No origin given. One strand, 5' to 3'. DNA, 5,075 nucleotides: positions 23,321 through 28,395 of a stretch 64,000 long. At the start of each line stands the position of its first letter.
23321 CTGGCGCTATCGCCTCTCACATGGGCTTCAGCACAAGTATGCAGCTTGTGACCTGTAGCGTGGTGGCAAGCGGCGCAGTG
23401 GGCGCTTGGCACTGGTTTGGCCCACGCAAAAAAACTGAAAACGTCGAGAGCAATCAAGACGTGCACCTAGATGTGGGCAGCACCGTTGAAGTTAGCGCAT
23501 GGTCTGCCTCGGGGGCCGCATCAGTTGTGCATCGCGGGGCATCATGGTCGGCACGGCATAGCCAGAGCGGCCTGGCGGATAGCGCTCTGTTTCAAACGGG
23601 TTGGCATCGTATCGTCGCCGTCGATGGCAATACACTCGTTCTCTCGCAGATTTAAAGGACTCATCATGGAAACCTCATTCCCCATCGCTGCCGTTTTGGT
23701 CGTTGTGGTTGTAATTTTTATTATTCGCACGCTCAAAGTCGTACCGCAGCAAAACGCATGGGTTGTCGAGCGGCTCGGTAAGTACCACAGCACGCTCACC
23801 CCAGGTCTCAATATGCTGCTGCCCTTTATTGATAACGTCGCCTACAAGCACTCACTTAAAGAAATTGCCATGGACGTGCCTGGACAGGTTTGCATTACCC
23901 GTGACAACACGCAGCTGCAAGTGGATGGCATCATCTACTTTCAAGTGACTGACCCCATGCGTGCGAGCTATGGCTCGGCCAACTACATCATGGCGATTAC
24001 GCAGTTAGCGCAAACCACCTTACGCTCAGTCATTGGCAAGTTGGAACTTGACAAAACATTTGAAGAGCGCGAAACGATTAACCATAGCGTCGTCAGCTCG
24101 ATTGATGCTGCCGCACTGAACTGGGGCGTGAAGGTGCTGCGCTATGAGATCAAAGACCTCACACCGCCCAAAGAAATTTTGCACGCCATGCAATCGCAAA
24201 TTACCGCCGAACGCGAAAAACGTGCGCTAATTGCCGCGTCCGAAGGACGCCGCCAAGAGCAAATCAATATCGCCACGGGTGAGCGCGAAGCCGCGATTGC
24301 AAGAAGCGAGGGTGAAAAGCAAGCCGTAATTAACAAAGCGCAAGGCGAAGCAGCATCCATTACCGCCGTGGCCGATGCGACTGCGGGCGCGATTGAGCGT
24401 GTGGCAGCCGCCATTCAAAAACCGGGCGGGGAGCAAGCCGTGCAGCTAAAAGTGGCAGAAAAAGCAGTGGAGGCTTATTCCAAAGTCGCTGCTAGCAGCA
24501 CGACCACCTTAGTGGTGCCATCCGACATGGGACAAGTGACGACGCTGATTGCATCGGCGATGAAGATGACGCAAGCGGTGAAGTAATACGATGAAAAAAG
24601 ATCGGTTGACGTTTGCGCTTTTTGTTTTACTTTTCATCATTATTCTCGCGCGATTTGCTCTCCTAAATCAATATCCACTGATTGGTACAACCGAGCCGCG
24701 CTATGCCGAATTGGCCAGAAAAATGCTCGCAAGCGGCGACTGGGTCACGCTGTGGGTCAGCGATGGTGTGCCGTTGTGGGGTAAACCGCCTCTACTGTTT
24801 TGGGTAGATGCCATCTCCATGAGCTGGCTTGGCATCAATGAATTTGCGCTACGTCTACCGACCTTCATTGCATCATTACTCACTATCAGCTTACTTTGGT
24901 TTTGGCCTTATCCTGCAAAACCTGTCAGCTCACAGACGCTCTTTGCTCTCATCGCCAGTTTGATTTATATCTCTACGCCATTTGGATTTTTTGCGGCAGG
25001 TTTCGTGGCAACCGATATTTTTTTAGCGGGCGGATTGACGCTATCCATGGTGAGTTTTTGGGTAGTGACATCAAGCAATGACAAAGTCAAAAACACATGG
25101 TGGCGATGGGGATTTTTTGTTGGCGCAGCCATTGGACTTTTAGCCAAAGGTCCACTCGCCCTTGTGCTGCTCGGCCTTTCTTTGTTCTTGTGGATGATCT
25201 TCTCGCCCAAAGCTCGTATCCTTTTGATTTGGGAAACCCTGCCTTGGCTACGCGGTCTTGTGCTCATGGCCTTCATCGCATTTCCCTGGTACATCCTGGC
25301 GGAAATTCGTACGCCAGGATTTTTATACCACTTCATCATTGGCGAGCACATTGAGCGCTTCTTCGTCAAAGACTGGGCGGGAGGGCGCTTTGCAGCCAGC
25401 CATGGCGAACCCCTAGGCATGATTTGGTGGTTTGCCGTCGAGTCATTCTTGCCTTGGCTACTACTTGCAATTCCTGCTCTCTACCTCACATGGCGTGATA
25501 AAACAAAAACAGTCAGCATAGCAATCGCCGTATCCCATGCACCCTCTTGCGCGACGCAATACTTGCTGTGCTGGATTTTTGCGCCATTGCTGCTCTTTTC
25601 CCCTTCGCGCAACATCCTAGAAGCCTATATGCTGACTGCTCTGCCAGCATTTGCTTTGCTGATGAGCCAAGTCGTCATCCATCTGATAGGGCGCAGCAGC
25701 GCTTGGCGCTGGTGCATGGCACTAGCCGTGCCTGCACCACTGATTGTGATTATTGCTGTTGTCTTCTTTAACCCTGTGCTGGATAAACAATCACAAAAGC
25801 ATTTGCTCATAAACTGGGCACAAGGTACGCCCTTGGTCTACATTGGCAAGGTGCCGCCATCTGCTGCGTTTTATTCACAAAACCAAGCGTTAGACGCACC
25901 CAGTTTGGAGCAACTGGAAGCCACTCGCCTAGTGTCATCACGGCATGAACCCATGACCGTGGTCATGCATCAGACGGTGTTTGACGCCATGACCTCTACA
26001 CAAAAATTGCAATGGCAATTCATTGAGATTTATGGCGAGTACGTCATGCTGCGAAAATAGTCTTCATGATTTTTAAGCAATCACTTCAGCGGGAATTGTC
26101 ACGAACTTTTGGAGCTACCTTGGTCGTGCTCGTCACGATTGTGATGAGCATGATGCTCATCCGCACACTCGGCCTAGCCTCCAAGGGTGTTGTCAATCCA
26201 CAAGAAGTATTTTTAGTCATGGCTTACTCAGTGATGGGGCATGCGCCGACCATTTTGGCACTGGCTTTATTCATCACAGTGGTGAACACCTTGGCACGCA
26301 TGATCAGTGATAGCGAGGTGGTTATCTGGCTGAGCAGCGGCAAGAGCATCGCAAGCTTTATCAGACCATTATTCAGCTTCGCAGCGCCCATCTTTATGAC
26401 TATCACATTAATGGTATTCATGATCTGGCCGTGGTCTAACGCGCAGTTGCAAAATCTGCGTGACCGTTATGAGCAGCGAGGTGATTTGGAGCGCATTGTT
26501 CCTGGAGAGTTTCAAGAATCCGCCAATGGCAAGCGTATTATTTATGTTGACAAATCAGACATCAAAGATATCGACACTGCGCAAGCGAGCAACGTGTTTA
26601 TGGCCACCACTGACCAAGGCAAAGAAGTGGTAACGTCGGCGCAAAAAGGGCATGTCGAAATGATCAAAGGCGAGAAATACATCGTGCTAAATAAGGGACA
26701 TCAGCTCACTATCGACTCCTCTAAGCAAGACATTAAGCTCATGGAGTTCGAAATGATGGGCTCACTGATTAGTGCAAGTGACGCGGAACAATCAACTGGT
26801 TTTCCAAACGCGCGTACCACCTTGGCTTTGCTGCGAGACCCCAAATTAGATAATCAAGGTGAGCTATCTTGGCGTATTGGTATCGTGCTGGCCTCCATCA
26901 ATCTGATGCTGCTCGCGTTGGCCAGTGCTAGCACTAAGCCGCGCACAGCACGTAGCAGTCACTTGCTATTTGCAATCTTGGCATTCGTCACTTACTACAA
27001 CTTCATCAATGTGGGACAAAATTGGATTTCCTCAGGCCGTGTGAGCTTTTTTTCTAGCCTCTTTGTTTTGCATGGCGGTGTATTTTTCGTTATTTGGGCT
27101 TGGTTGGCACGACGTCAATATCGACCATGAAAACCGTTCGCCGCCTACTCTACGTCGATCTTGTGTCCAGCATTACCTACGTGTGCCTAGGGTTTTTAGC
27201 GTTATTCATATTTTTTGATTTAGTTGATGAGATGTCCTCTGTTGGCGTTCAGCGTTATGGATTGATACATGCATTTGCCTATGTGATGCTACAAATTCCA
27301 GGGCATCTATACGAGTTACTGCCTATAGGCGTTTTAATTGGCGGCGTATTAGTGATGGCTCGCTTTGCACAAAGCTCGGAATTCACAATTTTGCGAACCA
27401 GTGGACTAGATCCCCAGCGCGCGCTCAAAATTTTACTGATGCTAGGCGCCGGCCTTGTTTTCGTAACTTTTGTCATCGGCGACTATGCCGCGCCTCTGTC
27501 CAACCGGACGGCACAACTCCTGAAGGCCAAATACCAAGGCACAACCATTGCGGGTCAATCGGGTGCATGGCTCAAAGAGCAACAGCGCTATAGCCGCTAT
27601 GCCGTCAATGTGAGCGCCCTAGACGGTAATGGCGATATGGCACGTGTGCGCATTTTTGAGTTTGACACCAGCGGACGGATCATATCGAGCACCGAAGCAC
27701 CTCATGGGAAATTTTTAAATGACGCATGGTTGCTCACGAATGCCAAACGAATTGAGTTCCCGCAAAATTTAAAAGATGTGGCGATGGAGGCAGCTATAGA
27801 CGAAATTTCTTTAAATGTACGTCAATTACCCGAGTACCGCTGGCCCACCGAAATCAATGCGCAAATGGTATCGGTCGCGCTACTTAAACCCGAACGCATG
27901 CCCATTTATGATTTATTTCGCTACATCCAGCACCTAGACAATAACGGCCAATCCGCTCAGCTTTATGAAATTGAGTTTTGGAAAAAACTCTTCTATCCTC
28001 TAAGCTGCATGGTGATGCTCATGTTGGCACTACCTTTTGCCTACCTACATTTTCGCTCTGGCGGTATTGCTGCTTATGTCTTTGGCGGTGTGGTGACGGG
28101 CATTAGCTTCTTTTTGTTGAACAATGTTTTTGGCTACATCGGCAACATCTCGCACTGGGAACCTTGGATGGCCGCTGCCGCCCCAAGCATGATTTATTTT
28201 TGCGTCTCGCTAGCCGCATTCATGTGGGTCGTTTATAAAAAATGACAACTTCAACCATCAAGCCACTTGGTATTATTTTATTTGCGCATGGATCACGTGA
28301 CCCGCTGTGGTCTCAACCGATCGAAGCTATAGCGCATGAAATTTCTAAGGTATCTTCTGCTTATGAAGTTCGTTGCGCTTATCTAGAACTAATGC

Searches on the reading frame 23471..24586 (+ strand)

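Call 15: search_protein_families(library=pfam, proteins=[window:23471-24586:+], max_evalue=0.0001)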
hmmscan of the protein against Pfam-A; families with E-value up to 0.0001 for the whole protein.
window:23471-24586:+ (371 aa): 2 families
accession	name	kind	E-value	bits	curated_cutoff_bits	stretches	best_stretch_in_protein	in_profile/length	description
PF01145.31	Band_7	-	1.1e-34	120.5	23.6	1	89-259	1-174/176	SPFH domain / Band 7 family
PF16200.10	Band_7_C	-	1.3e-18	67.1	29.1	1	309-370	1-61/63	C-terminal region of band_7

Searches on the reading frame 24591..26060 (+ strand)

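Call 15: search_protein_families(library=pfam, proteins=[window:24591-26060:+], max_evalue=0.0001)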
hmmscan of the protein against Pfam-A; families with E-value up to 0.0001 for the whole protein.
window:24591-26060:+ (489 aa): 2 families
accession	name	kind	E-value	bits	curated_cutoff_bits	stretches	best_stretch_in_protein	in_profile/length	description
PF02366.24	PMT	-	4.1e-17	63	22.7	1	10-245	7-242/245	Dolichyl-phosphate-mannose-protein mannosyltransferase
PF13231.12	PMT_2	-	3.6e-10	40.7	26.1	1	65-234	2-158/160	Dolichyl-phosphate-mannose-protein mannosyltransferase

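Call 101: search_protein_families(library=ncbifam, proteins=[window:24591-26060:+], max_evalue=1e-10)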
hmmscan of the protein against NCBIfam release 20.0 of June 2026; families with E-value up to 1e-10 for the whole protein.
window:24591-26060:+ (489 aa): 1 family
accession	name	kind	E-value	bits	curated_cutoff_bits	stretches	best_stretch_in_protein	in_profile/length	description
NF009784.2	PRK13279.1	equivalog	4.7e-38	131.1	567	1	10-396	7-368/539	lipid IV(A) 4-amino-4-deoxy-L-arabinosyltransferase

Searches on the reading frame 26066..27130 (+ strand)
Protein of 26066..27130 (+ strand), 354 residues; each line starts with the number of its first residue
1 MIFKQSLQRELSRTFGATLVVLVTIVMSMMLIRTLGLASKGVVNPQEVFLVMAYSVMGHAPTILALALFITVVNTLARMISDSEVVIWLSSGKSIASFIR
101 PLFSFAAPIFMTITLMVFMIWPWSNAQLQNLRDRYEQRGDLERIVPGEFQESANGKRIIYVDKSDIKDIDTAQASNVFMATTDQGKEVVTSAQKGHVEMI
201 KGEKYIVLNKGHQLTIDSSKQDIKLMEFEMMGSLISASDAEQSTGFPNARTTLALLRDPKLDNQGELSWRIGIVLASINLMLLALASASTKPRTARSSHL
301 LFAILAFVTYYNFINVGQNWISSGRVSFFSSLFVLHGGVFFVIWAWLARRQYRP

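Call 15: search_protein_families(library=pfam, proteins=[window:26066-27130:+], max_evalue=0.0001)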
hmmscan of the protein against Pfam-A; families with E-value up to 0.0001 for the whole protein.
window:26066-27130:+ (354 aa): 1 family
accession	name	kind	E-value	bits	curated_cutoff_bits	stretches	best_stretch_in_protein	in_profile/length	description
PF03739.19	LptF_LptG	-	2.2e-44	152.4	27.9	1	9-350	5-353/353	Lipopolysaccharide export system permease LptF/LptG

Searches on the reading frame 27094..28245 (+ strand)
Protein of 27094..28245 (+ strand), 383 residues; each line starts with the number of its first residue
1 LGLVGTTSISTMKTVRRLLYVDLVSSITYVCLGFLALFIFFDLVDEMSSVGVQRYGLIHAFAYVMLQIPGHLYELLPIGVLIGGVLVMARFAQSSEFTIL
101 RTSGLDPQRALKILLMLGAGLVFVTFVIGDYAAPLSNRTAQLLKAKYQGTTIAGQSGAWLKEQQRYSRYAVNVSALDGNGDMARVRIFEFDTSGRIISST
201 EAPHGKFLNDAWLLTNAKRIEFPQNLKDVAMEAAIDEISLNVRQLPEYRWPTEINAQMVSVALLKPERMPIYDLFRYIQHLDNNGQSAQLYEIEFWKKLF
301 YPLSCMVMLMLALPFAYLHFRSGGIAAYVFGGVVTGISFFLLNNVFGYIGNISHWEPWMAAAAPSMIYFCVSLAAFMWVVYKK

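Call 15: search_protein_families(library=pfam, proteins=[window:27094-28245:+], max_evalue=0.0001)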
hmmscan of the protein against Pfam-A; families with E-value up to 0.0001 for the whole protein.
window:27094-28245:+ (383 aa): 1 family
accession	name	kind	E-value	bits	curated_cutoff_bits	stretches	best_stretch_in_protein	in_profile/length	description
PF03739.19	LptF_LptG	-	5e-66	223.6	27.9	1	24-376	8-351/353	Lipopolysaccharide export system permease LptF/LptG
